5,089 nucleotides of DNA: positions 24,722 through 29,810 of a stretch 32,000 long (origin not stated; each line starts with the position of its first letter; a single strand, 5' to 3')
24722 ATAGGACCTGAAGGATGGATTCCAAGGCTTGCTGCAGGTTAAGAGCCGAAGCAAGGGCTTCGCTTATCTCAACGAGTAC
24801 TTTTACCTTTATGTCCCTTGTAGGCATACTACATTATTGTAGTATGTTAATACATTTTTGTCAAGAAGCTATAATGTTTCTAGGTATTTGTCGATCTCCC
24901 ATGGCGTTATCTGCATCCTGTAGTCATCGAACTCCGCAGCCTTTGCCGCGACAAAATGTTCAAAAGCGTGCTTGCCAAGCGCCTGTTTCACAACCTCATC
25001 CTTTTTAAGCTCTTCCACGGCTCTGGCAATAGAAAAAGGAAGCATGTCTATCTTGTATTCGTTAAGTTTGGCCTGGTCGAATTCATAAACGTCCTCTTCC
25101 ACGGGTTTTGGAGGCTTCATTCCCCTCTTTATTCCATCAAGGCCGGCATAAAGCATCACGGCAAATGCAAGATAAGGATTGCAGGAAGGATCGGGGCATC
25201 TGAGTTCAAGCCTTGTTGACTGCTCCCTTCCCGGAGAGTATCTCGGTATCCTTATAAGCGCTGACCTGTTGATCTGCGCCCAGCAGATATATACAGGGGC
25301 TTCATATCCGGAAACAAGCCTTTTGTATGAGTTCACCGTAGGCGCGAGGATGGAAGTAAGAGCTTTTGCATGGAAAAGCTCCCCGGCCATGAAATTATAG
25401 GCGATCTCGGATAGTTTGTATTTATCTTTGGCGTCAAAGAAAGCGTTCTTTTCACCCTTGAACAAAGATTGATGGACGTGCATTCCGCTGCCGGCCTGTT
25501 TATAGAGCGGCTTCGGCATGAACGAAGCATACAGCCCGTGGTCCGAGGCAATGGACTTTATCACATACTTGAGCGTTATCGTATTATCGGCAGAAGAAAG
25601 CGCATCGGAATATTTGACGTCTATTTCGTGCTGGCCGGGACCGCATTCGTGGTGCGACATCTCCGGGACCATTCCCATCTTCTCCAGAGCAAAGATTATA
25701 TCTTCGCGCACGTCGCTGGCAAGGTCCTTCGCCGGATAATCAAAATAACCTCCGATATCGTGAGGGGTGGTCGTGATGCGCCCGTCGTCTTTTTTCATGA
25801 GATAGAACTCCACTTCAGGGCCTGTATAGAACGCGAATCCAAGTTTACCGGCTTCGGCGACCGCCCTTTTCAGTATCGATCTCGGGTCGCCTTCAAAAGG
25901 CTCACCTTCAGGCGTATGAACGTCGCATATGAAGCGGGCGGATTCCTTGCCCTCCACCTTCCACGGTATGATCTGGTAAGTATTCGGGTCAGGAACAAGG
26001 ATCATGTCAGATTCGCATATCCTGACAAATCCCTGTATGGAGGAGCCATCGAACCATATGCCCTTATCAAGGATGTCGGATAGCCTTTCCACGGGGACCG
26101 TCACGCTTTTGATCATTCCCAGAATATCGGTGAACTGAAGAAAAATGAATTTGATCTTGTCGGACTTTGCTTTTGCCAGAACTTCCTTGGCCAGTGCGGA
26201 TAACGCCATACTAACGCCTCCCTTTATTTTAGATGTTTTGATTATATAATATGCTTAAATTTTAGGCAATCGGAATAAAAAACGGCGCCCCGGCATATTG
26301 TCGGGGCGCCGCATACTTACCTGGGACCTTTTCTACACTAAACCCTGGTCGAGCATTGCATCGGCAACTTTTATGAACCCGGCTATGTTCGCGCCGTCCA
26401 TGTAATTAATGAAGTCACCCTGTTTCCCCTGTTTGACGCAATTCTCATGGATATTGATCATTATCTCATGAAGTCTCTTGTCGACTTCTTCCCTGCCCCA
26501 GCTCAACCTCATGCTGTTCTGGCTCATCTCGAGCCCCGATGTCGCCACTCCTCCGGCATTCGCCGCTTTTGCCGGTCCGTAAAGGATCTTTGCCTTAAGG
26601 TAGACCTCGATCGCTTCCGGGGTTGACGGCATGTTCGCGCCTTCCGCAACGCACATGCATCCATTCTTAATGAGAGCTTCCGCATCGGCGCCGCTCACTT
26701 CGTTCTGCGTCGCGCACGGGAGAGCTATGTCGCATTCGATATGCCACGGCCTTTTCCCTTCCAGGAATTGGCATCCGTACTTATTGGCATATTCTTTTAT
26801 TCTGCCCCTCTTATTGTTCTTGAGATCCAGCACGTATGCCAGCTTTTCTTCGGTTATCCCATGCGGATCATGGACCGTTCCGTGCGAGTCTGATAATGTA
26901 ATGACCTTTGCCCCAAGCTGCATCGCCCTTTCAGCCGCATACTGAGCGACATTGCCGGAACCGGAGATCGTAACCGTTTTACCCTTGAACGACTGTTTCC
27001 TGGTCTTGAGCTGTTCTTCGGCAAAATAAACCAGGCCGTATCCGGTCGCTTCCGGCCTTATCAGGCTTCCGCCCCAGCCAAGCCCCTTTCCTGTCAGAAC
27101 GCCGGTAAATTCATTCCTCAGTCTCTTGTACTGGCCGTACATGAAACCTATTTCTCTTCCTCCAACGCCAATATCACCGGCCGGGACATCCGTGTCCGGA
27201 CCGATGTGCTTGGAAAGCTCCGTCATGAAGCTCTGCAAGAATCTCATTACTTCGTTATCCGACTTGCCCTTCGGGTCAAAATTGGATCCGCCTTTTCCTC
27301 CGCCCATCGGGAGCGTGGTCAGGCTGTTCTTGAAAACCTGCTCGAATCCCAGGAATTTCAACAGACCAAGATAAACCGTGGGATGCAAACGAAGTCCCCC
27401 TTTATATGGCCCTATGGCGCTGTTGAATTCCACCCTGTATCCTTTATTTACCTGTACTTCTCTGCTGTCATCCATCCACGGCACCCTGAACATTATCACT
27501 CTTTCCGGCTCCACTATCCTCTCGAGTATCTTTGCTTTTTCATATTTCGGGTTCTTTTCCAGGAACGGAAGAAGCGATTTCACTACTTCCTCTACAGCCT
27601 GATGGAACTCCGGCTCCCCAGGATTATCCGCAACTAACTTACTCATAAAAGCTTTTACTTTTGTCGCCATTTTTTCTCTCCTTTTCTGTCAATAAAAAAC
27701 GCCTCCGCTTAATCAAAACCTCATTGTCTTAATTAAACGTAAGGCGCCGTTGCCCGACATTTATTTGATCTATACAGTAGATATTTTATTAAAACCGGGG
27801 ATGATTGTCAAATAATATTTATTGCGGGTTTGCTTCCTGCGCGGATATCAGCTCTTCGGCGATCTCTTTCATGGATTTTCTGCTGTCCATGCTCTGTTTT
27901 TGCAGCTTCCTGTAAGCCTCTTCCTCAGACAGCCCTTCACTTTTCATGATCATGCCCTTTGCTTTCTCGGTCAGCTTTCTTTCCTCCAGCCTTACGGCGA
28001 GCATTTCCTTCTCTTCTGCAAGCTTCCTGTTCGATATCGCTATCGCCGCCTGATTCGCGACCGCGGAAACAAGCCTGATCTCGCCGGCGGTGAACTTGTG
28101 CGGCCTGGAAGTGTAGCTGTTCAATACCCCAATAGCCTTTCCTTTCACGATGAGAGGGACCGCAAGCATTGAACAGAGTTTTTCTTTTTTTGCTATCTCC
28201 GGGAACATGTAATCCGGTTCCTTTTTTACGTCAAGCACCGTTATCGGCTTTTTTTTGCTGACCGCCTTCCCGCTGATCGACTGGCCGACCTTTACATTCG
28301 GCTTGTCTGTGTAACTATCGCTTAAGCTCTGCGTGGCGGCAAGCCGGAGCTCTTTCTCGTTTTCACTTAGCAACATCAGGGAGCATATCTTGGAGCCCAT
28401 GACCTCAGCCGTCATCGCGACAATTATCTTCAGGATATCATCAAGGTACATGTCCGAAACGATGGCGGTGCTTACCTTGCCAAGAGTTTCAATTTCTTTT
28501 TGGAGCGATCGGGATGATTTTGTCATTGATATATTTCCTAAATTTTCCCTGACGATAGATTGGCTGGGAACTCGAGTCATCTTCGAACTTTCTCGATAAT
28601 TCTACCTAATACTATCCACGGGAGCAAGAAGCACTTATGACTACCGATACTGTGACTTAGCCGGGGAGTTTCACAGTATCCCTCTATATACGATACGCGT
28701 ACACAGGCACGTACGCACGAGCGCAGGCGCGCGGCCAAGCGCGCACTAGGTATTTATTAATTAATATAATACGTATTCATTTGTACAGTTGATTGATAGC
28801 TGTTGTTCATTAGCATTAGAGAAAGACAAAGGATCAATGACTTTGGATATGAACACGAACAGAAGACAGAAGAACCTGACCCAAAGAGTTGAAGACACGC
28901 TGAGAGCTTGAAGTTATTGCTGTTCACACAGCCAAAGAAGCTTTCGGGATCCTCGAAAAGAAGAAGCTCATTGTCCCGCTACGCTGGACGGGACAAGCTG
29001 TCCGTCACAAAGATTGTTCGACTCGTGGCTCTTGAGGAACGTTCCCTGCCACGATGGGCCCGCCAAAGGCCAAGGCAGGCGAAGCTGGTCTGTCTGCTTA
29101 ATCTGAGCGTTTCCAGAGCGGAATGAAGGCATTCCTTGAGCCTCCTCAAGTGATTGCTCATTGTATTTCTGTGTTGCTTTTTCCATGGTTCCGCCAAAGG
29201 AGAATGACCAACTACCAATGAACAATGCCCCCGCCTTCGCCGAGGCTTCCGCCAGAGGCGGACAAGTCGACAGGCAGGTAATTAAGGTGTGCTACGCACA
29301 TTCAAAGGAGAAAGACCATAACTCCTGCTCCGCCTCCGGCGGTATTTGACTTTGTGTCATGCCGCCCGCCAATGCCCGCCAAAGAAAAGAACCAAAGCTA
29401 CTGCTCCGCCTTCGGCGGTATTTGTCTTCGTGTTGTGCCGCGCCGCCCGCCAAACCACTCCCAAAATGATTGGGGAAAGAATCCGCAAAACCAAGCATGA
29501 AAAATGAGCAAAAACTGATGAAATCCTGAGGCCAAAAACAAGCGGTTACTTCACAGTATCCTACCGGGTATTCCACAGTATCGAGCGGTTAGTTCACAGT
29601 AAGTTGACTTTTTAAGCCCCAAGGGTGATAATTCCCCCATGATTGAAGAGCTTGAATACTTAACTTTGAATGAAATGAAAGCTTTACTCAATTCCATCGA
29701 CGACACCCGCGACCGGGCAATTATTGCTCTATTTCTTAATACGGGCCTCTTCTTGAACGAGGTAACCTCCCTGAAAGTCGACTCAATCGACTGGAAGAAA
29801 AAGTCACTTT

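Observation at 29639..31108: Catalytically degenerate tyrosine-recombinase domain fused to a STAND NTPase and a membrane anchor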

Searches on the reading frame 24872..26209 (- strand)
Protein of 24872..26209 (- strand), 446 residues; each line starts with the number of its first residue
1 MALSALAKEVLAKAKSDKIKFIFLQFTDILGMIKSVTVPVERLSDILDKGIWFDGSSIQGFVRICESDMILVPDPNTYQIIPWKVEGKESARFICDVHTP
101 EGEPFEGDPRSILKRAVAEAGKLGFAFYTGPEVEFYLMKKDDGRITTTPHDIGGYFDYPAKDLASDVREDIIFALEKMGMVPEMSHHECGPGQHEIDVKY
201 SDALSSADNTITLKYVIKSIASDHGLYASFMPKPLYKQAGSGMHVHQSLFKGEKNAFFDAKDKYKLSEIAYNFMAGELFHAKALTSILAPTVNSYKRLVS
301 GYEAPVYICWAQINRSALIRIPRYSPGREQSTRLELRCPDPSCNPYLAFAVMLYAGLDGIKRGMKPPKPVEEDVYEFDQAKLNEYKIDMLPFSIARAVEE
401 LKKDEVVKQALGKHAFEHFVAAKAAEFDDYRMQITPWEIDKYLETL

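Call 103: search_protein_families(library=pfam, proteins=[window:24872-26209:-], max_evalue=1e-8)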
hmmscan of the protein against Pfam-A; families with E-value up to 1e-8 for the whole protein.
window:24872-26209:- (446 aa): 2 families
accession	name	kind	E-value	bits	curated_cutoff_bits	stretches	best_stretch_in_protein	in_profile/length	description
PF00120.29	Gln-synt_C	-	5.3e-131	437.2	24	1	107-442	2-344/344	Glutamine synthetase, catalytic domain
PF03951.24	Gln-synt_N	-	5.1e-30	103.4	33.4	1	18-100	1-82/82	Glutamine synthetase, beta-Grasp domain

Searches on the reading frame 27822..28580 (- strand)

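Call 103: search_protein_families(library=pfam, proteins=[window:27822-28580:-], max_evalue=1e-8)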
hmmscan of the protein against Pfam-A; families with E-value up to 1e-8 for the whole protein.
window:27822-28580:- (253 aa): 4 families
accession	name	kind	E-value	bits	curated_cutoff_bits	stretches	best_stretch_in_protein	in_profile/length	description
PF13185.12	GAF_2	-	1.8e-20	74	28.6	1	46-182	4-135/136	GAF domain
PF03861.19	ANTAR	-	9.6e-20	70.6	27.3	1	194-245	3-54/54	ANTAR domain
PF01590.32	GAF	-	4.7e-18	66.4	22.4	1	46-182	2-133/133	GAF domain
PF13492.12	GAF_3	-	1.4e-16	61.5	27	1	46-184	2-129/129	GAF domain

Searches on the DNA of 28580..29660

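Call 73: search_rna_families(source=window, start=28580, end=29660, threshold=evalue, max_evalue=1)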
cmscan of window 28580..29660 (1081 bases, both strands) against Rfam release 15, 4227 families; matches with E-value up to 1: 0.
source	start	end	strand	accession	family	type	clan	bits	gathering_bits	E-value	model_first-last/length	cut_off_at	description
